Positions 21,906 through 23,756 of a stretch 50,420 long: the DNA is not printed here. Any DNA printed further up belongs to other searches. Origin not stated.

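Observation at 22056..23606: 516-aa protein: AbiV/HEPN-like N-terminal domain fused to a ~270-aa domain of unknown type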

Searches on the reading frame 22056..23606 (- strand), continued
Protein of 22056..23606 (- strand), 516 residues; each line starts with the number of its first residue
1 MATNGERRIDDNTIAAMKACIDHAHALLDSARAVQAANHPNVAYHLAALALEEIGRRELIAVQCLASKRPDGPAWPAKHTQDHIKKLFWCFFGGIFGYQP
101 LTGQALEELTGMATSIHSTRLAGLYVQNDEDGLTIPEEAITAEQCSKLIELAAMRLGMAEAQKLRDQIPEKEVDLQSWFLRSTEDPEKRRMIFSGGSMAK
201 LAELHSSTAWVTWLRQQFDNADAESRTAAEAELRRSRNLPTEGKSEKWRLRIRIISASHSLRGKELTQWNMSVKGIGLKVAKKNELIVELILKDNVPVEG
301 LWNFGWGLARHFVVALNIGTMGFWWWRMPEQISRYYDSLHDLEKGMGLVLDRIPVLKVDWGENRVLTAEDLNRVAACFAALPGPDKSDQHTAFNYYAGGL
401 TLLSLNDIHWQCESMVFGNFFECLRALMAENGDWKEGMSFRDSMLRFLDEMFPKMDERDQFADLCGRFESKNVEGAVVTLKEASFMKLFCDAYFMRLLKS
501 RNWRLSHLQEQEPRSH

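Call 24: fold_search(model_id=the predicted structure, library=pdb)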
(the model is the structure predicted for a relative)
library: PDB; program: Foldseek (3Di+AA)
matches with E <= 10: 271; with E <= 0.001: 0
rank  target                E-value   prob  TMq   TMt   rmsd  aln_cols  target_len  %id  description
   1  8gjj_A                3.3e-02  0.10  0.10  0.06  33.7       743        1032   10  Multi-drug efflux pump RE-CmeB Apo form (released 2023-05-31)
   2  9bj7_A                3.7e-02  1.00  0.20  0.53  10.3       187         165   19  Crystal structure of the N-terminal truncated AbiV (residues 24-201) (released 2025-08-13)
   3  9bj7_G                4.5e-02  1.00  0.20  0.55  10.3       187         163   19  Crystal structure of the N-terminal truncated AbiV (residues 24-201) (released 2025-08-13)
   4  4dnr_A                5.7e-02  0.06  0.09  0.06  34.6       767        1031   10  Crystal structure of the CusBA heavy-metal efflux complex from Escherichia coli, E716F mutant (released 2013-02-13)
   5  9bj7_C                7.4e-02  0.99  0.18  0.49  12.7       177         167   18  Crystal structure of the N-terminal truncated AbiV (residues 24-201) (released 2025-08-13)
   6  9bj7_N                7.7e-02  1.00  0.17  0.50  10.8       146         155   22  Crystal structure of the N-terminal truncated AbiV (residues 24-201) (released 2025-08-13)
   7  9bj7_I                8.6e-02  0.99  0.18  0.50  10.8       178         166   18  Crystal structure of the N-terminal truncated AbiV (residues 24-201) (released 2025-08-13)
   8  9bj7_L                9.0e-02  1.00  0.17  0.52   8.0       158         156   17  Crystal structure of the N-terminal truncated AbiV (residues 24-201) (released 2025-08-13)
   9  9bj6_A                9.9e-02  1.00  0.21  0.52   7.3       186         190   17  Crystal structure of the HEPN family member AbiV, an RNase in a two-component antiphage system in Lactococcus lactis (released 2025-08-13)
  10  9bj5_D                1.2e-01  1.00  0.18  0.57  12.3       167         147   19  Crystal structure of the HEPN family member AbiV (P212121 space group) (released 2025-08-13)
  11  9bj7_W                1.2e-01  0.99  0.18  0.49  10.5       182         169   18  Crystal structure of the N-terminal truncated AbiV (residues 24-201) (released 2025-08-13)
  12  9bj7_F                1.5e-01  0.99  0.18  0.55  12.7       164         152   18  Crystal structure of the N-terminal truncated AbiV (residues 24-201) (released 2025-08-13)
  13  9bj7_B                1.6e-01  0.99  0.18  0.55  12.7       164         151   18  Crystal structure of the N-terminal truncated AbiV (residues 24-201) (released 2025-08-13)
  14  9bj7_E                1.6e-01  0.99  0.18  0.52  12.7       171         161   19  Crystal structure of the N-terminal truncated AbiV (residues 24-201) (released 2025-08-13)
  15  9bj7_M                1.6e-01  0.97  0.17  0.47  12.8       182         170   19  Crystal structure of the N-terminal truncated AbiV (residues 24-201) (released 2025-08-13)
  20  9bj7_X                2.4e-01  0.99  0.16  0.48   5.8       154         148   21  Crystal structure of the N-terminal truncated AbiV (residues 24-201) (released 2025-08-13)
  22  9bj7_H                2.7e-01  0.97  0.18  0.55  12.6       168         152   20  Crystal structure of the N-terminal truncated AbiV (residues 24-201) (released 2025-08-13)
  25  2hsb                  3.0e-01  0.99  0.18  0.63   5.3       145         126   14  Crystal structure of a hepn domain containing protein (af_0298) from archaeoglobus fulgidus at 1.95 A resolution (released 2006-08-15)
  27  9bj7_K                3.5e-01  0.91  0.17  0.45  12.2       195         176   17  Crystal structure of the N-terminal truncated AbiV (residues 24-201) (released 2025-08-13)
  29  9bj5_A                4.2e-01  0.97  0.16  0.49  10.6       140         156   19  Crystal structure of the HEPN family member AbiV (P212121 space group) (released 2025-08-13)
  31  9bj5_C                4.7e-01  0.97  0.17  0.51  10.6       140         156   18  Crystal structure of the HEPN family member AbiV (P212121 space group) (released 2025-08-13)
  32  9bj5_B                4.7e-01  0.96  0.18  0.55  12.7       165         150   18  Crystal structure of the HEPN family member AbiV (P212121 space group) (released 2025-08-13)
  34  9bj7_V                6.3e-01  0.93  0.16  0.49  10.4       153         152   19  Crystal structure of the N-terminal truncated AbiV (residues 24-201) (released 2025-08-13)
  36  1wol                  7.7e-01  0.95  0.18  0.64   5.7       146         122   16  Crystal Structure of ST0689, an archaeal HEPN homologue (released 2005-11-22)
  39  9bj7_J                8.5e-01  0.90  0.17  0.51  10.7       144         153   22  Crystal structure of the N-terminal truncated AbiV (residues 24-201) (released 2025-08-13)
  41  1ufb_A                8.9e-01  0.91  0.18  0.59   6.5       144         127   14  Crystal structure of TT1696 from Thermus thermophilus HB8 (released 2003-11-28)
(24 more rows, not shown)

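Call 29: find_encoding_contigs(protein=P0007, flank=8000, max_places=2)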
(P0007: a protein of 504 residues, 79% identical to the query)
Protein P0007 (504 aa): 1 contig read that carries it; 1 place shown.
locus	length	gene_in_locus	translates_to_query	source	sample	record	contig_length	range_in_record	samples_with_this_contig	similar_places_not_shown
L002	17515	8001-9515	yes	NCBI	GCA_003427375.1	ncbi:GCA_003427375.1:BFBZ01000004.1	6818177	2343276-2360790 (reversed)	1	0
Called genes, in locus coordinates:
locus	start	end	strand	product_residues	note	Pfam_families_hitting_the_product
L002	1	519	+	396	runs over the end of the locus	PF13098:Thioredoxin_2 (faint), PF00578:AhpC-TSA, PF08534:Redoxin, PF00085:Thioredoxin (faint), PF00578:AhpC-TSA, PF08534:Redoxin, PF13905:Thioredoxin_8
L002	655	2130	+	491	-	PF01408:GFO_IDH_MocA, PF19051:GFO_IDH_MocA_C2, PF22725:GFO_IDH_MocA_C3 (faint)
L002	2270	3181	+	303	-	PF04909:Amidohydro_2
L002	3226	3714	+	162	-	PF19906:CGDB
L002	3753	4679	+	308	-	PF01261:AP_endonuc_2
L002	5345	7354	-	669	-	PF01979:Amidohydro_1, PF07969:Amidohydro_3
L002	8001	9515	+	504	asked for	PF18728:HEPN_AbiV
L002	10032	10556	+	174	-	-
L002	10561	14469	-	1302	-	PF13620:CarboxypepD_reg, PF25183:OMP_b-brl_4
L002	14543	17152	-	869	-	PF17162:DUF5118, PF17148:DUF5117, PF16313:DUF4953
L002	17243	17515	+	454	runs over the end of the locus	PF01554:MatE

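Call 30: find_encoding_contigs(protein=P0013, flank=8000, max_places=2)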
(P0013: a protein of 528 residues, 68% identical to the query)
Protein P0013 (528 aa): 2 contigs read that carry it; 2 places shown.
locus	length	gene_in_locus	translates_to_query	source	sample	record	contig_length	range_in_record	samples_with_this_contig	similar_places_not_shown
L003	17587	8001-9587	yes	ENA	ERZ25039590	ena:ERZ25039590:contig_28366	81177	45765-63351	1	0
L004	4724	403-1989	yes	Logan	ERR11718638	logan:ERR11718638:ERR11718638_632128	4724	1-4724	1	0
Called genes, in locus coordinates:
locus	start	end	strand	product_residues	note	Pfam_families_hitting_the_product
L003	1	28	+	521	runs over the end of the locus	-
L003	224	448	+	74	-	-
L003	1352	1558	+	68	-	-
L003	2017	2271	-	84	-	-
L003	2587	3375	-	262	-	-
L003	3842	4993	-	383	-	PF00176:SNF2-rel_dom (faint), PF04851:ResIII, PF28555:Helicase_dom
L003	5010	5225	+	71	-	-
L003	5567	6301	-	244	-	PF28553:WH_1 (faint)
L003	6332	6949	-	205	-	-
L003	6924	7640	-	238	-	-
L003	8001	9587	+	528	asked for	PF18728:HEPN_AbiV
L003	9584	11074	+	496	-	-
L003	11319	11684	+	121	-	PF27050:Phage_P22_Y8K6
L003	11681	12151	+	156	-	-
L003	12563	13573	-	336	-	-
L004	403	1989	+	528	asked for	PF18728:HEPN_AbiV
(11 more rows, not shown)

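Call 31: find_encoding_contigs(protein=P0039, flank=8000, max_places=2)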
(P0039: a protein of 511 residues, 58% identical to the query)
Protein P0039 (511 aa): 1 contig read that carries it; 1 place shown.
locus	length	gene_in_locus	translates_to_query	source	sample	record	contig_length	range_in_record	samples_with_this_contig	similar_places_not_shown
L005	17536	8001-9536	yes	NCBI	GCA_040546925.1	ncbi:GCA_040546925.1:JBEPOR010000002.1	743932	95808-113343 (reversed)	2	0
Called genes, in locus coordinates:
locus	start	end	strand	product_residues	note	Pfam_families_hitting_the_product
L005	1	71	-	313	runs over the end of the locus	PF02154:FliM, PF01052:FliMN_C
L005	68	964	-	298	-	PF20560:MotA_N, PF01618:MotA_ExbB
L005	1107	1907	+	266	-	PF06748:DUF1217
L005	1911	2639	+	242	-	PF00460:Flg_bb_rod (weak), PF22692:LlgE_F_G_D1, PF06429:Flg_bbr_C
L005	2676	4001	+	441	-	PF00006:ATP-synt_ab, PF18269:T3SS_ATPase_C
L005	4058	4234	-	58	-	-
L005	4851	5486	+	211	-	PF01047:MarR, PF12802:MarR_2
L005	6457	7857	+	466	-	PF13356:Arm-DNA-bind_3, PF00589:Phage_integrase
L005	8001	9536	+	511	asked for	PF18728:HEPN_AbiV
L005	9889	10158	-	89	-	-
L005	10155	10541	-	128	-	-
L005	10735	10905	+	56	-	-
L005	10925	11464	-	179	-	PF05119:Terminase_4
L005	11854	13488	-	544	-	PF13289:SIR2_2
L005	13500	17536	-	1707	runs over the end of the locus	-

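Call 32: find_encoding_contigs(protein=P0095, flank=8000, max_places=2)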
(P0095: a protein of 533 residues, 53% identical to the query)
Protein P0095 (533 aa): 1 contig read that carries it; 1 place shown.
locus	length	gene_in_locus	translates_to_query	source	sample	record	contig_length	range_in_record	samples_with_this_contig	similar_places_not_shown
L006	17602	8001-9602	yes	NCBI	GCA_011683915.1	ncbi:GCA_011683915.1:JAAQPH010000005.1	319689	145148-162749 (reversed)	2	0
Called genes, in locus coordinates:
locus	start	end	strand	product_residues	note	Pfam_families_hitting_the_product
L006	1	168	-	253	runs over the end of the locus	PF12570:DUF3750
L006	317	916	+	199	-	PF02798:GST_N, PF13417:GST_N_3, PF13409:GST_N_2, PF13410:GST_C_2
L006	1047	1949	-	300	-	PF00892:EamA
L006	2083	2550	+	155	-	PF13404:HTH_AsnC-type, PF13412:HTH_24, PF01037:AsnC_trans_reg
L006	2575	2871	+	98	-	-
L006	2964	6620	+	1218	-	PF05378:Hydant_A_N, PF01968:Hydantoinase_A, PF19278:Hydant_A_C, PF02538:Hydantoinase_B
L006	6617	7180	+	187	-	PF13463:HTH_27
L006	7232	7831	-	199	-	-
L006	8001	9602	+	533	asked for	PF18728:HEPN_AbiV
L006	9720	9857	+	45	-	-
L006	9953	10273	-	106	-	PF01638:HxlR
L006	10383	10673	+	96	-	PF03992:ABM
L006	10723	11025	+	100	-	PF07045:DUF1330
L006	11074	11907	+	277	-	PF00106:adh_short, PF08659:KR, PF13561:adh_short_C2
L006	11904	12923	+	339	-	PF08240:ADH_N, PF00107:ADH_zinc_N, PF13602:ADH_zinc_N_2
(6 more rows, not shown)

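Call 49: search_protein_families(library=phrogs, proteins=[window:22056-23606:-], max_evalue=1)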
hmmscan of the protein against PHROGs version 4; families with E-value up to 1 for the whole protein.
window:22056-23606:- (516 aa): 1 family
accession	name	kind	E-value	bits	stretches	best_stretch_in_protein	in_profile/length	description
phrog_6327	-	unknown function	0.21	12.8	1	10-37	61-89/96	-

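Call 50: find_related_loci(query=A1, collection=genome_contigs, flank=6000)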
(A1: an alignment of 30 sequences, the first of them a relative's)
Query A1 (516 aa) in genome_contigs; peptide patterns used: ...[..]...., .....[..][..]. (x = any residue, [..] = any of these).
50 stretches matched a pattern; 18 encode a relative of the query (tblastn E <= 1e-3); 18 distinct loci.
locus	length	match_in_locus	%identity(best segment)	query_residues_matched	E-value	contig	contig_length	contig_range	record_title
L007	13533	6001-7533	78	1-511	0e+0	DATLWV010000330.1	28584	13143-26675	MAG TPA_asm: Terriglobia bacterium isolate SMAG_U13229 k141_31149, whole genome shotgun sequence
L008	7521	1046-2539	64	1-498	0e+0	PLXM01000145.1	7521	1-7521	MAG: Rhodospirillales bacterium isolate palsa_926 73.20120700_P3D.447_contig_141349, whole genome shotgun sequence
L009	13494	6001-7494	64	4-501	0e+0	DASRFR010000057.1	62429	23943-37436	MAG TPA_asm: Terriglobales bacterium isolate SMAG_U10037 k141_949266, whole genome shotgun sequence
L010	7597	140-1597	58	18-499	0e+0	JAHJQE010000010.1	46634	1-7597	MAG: Gammaproteobacteria bacterium isolate Old_saline_rock_biofilm.mb.6 Old_saline_rock_bio.mb.6_k141_14315, whole genom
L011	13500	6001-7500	56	4-501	0e+0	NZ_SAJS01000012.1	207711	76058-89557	MAG: Mesorhizobium sp. isolate N.Ca.ET.125.02.1 NODE_12_length_207711_cov_61.185851, whole genome shotgun sequence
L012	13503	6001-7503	54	2-495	0e+0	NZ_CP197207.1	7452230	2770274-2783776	Bradyrhizobium sp. PUT101 chromosome, complete genome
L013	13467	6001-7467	55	10-496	0e+0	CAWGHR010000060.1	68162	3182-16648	MAG: uncultured Alphaproteobacteria bacterium isolate MFD01689.bin.2.76 genome assembly, contig: contig_60273, whole gen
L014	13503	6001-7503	53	3-496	3e-180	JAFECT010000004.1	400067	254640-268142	MAG: Proteobacteria bacterium isolate SZAS-4 PROT-AMP-18__4__length-400067, whole genome shotgun sequence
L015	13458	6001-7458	53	16-499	2e-180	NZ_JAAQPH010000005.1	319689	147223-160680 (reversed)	Pelagibius litoralis strain DSM 21314 Scaffold5_1, whole genome shotgun sequence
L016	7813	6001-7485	53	8-499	7e-176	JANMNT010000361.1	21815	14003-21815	MAG: Burkholderiales bacterium isolate OTE_58_metabat_300 OTE_58_k141_463565, whole genome shotgun sequence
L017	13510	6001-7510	78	1-502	0e+0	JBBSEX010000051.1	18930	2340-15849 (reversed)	MAG: Bryobacterales bacterium isolate LS1_sbin.65 LS1_sbin.65_K_1168309_L_18930_cov_17.8091, whole genome shotgun sequen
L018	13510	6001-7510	78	1-502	0e+0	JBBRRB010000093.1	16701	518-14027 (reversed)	MAG: Bryobacterales bacterium isolate metawrap_la1_93 W_la1_93_k141_1359808L_16701_cov_19.9643, whole genome shotgun seq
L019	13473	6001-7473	52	16-504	2e-172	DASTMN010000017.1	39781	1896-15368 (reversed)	MAG TPA_asm: Rhizomicrobium sp. isolate SMAG_U3679 k141_628916, whole genome shotgun sequence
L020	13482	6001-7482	51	9-498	7e-170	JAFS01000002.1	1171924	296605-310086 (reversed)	Verrucomicrobia bacterium LP2A G346DRAFT_scf7180000000012_quiver.2_C, whole genome shotgun sequence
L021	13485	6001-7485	56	9-501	0e+0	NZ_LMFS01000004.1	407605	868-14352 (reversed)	Pseudolabrys sp. Root1462 contig_4, whole genome shotgun sequence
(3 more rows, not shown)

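Call 71: search_solved_structures(query=A4, max_evalue=10, show_alignments=1)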
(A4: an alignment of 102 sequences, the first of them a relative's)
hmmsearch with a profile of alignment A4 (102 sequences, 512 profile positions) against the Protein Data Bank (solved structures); distinct sequences matched with E-value up to 10: 2.
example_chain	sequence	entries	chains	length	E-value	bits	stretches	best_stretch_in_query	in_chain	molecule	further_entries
9bj5_A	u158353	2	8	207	0.00072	21.7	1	14-147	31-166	AbiV family abortive infection protein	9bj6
9bj7_A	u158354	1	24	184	0.00076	21.6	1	14-147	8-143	AbiV family abortive infection protein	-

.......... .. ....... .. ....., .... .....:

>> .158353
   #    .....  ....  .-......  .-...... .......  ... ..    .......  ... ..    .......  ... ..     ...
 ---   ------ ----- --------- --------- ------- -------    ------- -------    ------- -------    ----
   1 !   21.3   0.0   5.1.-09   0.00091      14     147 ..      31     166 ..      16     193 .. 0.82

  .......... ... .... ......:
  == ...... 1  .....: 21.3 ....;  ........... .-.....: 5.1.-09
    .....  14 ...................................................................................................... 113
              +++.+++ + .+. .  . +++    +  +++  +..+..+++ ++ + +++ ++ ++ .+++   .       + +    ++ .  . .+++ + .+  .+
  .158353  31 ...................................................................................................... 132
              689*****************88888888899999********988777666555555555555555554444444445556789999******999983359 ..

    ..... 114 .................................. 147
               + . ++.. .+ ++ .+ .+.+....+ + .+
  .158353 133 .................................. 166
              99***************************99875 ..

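Call 74: search_dna_similar(query=window:22059-23606:-, collection=plasmids, mode=protein, max_rows=25)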
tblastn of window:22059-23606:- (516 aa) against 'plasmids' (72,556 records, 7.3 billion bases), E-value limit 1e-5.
No match.

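Call 75: search_dna_similar(query=window:22059-23606:-, collection=phages, mode=protein, max_rows=15)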
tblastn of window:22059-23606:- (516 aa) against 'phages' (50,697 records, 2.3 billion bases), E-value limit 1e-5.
No match.
